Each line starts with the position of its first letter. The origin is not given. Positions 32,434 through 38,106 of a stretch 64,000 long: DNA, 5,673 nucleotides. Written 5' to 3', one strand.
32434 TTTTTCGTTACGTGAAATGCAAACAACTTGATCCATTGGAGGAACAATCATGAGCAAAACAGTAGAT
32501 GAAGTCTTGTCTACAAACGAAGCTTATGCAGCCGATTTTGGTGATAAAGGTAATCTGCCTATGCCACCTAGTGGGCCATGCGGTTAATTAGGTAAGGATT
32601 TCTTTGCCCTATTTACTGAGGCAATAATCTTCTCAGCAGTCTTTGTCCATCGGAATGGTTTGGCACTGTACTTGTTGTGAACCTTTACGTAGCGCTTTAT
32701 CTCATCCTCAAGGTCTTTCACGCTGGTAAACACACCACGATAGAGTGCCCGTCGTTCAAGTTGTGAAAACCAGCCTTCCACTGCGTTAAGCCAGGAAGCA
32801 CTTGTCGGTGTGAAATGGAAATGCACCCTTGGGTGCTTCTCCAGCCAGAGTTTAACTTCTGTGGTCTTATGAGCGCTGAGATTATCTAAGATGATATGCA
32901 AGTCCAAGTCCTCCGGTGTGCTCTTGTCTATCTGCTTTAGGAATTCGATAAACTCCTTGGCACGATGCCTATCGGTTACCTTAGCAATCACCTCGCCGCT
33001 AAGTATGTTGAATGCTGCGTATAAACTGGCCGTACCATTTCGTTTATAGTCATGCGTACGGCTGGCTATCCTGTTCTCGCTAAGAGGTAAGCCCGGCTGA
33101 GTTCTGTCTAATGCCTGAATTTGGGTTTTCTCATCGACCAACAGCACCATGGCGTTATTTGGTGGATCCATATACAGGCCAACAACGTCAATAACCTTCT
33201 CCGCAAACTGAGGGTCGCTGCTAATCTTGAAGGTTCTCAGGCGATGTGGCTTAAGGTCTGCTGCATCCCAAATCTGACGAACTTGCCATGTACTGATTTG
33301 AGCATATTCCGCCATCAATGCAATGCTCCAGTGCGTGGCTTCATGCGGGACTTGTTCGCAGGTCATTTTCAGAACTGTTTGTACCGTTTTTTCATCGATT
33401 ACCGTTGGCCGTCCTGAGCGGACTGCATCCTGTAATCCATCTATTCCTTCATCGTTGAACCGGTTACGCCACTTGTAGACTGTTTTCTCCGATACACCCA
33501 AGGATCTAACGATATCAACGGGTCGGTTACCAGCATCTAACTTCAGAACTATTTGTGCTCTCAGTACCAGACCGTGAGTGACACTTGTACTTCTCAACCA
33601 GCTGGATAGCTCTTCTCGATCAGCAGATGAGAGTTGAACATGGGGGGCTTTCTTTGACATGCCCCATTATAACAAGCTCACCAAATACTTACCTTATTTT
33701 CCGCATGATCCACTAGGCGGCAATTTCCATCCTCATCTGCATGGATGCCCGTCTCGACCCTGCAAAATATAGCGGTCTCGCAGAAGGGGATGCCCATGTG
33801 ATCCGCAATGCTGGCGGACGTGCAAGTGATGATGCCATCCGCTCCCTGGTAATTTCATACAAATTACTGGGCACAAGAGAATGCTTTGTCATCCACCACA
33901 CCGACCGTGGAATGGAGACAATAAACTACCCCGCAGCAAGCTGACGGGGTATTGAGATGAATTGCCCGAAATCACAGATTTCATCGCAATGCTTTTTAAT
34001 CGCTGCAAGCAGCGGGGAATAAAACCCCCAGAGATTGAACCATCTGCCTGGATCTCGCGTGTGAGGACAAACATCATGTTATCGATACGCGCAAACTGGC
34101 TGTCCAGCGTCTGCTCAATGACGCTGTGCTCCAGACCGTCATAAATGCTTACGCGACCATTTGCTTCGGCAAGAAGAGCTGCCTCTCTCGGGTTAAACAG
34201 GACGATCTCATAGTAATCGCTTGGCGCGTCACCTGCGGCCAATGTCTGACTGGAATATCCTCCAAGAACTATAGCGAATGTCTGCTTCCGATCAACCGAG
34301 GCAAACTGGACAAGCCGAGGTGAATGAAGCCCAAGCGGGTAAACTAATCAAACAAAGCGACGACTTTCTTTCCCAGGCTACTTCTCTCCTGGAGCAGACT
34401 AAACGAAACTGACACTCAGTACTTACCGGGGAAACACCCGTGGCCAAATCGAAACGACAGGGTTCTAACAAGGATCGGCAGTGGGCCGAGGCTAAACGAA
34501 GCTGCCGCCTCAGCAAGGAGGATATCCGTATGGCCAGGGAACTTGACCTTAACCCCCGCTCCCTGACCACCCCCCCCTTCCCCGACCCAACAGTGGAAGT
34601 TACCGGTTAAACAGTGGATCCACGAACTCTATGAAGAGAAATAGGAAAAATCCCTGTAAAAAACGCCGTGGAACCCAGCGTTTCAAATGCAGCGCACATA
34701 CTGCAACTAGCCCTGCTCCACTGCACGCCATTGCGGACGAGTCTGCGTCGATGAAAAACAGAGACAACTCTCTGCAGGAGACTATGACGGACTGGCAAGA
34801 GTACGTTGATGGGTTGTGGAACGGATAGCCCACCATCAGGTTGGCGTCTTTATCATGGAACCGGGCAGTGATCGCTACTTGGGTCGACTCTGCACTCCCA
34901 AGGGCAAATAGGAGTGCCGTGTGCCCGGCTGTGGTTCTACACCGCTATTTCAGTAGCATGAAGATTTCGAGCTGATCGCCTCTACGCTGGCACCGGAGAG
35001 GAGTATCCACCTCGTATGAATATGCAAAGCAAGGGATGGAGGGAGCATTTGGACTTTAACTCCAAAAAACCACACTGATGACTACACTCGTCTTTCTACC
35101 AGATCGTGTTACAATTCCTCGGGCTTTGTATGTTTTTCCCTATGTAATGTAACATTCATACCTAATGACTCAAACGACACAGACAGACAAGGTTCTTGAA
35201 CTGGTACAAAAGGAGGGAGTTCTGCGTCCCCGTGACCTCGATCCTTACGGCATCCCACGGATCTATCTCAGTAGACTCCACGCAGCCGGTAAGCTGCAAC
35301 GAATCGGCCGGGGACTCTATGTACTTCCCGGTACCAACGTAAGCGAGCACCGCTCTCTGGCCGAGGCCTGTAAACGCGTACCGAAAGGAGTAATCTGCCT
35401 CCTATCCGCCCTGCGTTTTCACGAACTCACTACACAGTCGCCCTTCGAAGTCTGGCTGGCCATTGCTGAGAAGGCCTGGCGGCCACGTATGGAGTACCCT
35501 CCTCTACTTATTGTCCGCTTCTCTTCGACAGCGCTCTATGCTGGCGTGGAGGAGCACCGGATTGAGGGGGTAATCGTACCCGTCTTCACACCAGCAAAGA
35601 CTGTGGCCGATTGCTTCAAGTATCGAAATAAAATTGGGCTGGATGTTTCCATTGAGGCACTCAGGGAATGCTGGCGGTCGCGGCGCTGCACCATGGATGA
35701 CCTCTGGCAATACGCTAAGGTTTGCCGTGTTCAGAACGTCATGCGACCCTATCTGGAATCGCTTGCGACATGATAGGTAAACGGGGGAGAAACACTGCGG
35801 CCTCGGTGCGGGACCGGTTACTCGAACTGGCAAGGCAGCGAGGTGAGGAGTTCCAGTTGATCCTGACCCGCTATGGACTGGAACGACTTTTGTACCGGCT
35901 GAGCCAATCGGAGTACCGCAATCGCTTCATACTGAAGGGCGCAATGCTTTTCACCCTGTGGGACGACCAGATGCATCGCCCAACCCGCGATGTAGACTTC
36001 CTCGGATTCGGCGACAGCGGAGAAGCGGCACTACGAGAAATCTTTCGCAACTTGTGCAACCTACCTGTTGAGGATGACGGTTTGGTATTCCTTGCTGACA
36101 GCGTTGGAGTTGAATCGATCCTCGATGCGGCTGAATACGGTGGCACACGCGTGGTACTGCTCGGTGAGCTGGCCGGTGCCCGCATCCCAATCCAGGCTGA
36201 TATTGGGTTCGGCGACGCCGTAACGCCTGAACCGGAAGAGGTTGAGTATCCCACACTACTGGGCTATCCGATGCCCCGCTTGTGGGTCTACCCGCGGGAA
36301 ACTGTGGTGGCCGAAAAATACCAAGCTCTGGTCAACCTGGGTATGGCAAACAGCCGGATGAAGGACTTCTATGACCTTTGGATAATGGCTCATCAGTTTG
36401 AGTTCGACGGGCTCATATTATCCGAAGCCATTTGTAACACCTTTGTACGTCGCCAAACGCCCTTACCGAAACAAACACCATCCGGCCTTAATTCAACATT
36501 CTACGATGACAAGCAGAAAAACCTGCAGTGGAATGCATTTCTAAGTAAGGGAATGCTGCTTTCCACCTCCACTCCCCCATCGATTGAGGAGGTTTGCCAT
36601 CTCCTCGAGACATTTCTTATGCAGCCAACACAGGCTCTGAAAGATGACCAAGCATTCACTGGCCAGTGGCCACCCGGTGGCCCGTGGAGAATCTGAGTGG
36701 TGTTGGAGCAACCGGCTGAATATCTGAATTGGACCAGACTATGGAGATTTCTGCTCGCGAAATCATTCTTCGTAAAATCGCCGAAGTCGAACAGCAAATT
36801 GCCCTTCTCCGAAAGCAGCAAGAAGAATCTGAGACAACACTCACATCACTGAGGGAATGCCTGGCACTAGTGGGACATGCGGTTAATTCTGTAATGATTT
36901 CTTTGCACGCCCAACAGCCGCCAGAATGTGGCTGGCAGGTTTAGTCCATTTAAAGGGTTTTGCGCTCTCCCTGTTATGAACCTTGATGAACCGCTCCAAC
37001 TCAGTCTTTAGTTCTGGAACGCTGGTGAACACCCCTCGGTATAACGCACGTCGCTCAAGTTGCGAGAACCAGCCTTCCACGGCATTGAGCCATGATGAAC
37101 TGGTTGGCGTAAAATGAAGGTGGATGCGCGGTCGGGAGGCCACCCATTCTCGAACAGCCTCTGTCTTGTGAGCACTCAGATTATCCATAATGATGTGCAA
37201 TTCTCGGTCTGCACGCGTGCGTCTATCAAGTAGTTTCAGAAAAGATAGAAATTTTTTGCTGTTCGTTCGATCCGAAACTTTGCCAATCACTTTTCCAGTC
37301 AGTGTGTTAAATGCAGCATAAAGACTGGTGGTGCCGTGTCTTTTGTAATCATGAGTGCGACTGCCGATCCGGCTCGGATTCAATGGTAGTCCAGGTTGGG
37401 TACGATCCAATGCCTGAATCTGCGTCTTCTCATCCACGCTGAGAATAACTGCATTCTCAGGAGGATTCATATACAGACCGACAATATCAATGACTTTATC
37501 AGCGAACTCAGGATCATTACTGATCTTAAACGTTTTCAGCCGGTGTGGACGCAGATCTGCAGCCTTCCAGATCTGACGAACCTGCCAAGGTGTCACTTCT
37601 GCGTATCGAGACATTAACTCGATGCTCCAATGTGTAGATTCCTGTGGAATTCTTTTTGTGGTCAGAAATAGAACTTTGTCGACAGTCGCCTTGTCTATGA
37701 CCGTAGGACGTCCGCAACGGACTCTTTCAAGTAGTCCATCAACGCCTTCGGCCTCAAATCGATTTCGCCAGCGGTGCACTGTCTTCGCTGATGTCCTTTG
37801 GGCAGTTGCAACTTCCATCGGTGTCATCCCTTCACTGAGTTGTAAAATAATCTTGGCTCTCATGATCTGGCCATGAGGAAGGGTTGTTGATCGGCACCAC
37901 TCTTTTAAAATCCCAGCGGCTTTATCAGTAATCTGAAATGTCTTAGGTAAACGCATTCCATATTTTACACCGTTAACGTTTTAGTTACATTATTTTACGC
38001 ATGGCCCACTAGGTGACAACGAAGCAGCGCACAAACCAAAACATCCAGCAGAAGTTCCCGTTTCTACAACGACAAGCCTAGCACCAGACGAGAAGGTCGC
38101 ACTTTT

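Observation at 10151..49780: Two sibling elements stacked in tRNA-Cys with a readable chronology and no integrase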

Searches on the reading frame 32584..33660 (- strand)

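Call 6: search_protein_families(library=pfam, proteins=[window:32584-33660:-], max_evalue=0.01)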
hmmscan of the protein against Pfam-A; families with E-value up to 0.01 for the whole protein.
window:32584-33660:- (358 aa): 8 families
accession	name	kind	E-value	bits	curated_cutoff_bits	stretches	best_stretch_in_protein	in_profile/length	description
PF13358.12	DDE_3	-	5.3e-23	81.9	28.6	1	190-317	19-145/146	DDE superfamily endonuclease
PF13551.12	HTH_29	-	2.7e-17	63.1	28.1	1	34-91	1-61/64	Winged helix-turn helix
PF13565.12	HTH_32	-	2.8e-16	60.3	33.7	1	60-131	1-73/73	Homeodomain-like domain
PF13384.12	HTH_23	-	7e-13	48.4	24.6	1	33-76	6-49/50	Homeodomain-like domain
PF13518.12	HTH_28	-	1.1e-10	41.8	25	1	34-85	2-51/52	Helix-turn-helix domain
PF13011.12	LZ_Tnp_IS481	-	1.7e-05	25.5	22.2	1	52-86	33-65/85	leucine-zipper of insertion element IS481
PF01527.26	HTH_Tnp_1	-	6.4e-05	23.5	24.1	1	35-79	13-57/75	Transposase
PF06056.18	Terminase_5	-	6.6e-05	23.2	20.3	1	44-82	13-51/58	Putative ATPase subunit of terminase (gpP-like)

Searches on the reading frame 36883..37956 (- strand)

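Call 6: search_protein_families(library=pfam, proteins=[window:36883-37956:-], max_evalue=0.01)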
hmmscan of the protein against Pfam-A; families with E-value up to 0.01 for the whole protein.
window:36883-37956:- (357 aa): 6 families
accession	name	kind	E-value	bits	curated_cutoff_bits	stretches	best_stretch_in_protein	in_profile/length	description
PF13358.12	DDE_3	-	1.5e-24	87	28.6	1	196-317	22-146/146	DDE superfamily endonuclease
PF13551.12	HTH_29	-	3.7e-13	49.8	28.1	1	33-85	1-54/64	Winged helix-turn helix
PF13384.12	HTH_23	-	1.5e-11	44.1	24.6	1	32-76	6-50/50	Homeodomain-like domain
PF13565.12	HTH_32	-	3.5e-11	43.9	33.7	1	59-130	1-73/73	Homeodomain-like domain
PF13518.12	HTH_28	-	3.7e-08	33.8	25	1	32-80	1-48/52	Helix-turn-helix domain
PF13011.12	LZ_Tnp_IS481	-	0.00038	21.1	22.2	1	48-91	30-71/85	leucine-zipper of insertion element IS481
